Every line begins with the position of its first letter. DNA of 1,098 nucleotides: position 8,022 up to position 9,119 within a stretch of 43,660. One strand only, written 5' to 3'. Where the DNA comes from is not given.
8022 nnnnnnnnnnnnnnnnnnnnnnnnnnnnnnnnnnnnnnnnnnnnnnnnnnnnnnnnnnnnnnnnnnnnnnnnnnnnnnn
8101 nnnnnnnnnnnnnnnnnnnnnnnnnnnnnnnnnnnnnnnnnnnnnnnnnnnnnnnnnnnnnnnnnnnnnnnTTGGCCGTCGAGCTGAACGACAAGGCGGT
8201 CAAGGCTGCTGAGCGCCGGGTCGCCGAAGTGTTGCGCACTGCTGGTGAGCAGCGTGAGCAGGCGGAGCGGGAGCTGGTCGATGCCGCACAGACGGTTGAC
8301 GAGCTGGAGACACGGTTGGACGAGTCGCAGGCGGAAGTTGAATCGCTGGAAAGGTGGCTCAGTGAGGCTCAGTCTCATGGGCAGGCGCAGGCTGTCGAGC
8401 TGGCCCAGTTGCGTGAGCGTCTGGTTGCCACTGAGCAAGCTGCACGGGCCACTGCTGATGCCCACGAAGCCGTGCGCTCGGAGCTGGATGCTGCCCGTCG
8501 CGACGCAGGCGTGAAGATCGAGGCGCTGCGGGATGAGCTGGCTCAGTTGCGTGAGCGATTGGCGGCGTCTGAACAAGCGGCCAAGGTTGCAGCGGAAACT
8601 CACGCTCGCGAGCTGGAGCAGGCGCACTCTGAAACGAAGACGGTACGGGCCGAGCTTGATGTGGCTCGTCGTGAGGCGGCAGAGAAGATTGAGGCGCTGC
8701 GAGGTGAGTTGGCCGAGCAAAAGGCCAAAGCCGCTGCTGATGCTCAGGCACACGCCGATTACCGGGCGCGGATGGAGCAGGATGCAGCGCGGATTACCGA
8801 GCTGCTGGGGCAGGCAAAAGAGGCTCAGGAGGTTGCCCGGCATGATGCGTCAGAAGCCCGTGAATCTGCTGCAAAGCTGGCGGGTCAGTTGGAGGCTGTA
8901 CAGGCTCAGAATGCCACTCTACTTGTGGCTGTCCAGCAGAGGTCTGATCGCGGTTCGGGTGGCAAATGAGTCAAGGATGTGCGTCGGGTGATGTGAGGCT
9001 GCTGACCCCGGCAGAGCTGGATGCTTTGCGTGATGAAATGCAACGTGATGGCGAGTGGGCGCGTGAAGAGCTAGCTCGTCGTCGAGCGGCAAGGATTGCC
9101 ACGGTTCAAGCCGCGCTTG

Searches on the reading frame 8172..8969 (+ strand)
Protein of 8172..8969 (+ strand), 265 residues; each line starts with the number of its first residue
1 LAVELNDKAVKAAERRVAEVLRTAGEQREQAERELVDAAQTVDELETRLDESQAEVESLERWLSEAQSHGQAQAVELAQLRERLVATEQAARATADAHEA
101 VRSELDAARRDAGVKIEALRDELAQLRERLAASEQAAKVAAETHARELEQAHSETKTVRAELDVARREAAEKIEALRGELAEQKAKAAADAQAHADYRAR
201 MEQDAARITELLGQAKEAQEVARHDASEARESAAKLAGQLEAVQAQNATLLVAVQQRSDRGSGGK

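Call 48: search_protein_families(library=ncbifam, proteins=[window:8172-8969:+], max_evalue=1)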
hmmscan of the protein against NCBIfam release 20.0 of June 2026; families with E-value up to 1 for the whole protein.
window:8172-8969:+ (265 aa): 10 families
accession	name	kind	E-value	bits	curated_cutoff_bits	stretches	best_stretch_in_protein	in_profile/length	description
TIGR02169.1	SMC_prok_A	equivalog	5.8e-06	24.3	729.4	1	9-254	693-941/1165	chromosome segregation protein SMC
TIGR02168.1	SMC_prok_B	equivalog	3.9e-05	21.6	567.35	1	10-257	691-943/1181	chromosome segregation protein SMC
NF009640.0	PRK13169.1-1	equivalog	0.00025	21.4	134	2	33-97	4-65/105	DNA replication initiation control protein YabA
NF045487.1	ASRP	equivalog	0.00075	18.2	300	2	21-146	357-485/593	archaea-specific SMC-related protein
NF041035.1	Rad50_Halo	equivalog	0.0075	14.7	1000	1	10-246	211-441/883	DNA double-strand break repair ATPase Rad50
NF045780.1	TrlF_fam_ATP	equivalog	0.045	12.4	350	1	19-255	449-700/944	TrlF family AAA-like ATPase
NF002572.0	PRK02224.1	equivalog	0.058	11.7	1087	1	11-245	212-440/888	DNA double-strand break repair ATPase Rad50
TIGR04523.1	Mplasa_alph_rch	subfamily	0.07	11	270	1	27-244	392-602/745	helix-rich protein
NF041034.1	Rad50_Sulf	equivalog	0.11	10.3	1000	1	21-185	547-718/872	DNA double-strand break repair ATPase Rad50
NF038350.1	taxis_HmpF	equivalog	0.27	9.5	200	1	24-108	223-548/553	pilus motility taxis protein HmpF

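Call 105: search_protein_families(library=pfam, proteins=[window:8172-8969:+], max_evalue=0.001)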
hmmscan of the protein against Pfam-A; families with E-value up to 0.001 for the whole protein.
window:8172-8969:+ (265 aa): 1 family
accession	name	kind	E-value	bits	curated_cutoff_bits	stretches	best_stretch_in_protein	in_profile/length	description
PF02185.22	HR1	-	0.0002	21.7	33.1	0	88-129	20-62/67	Hr1 repeat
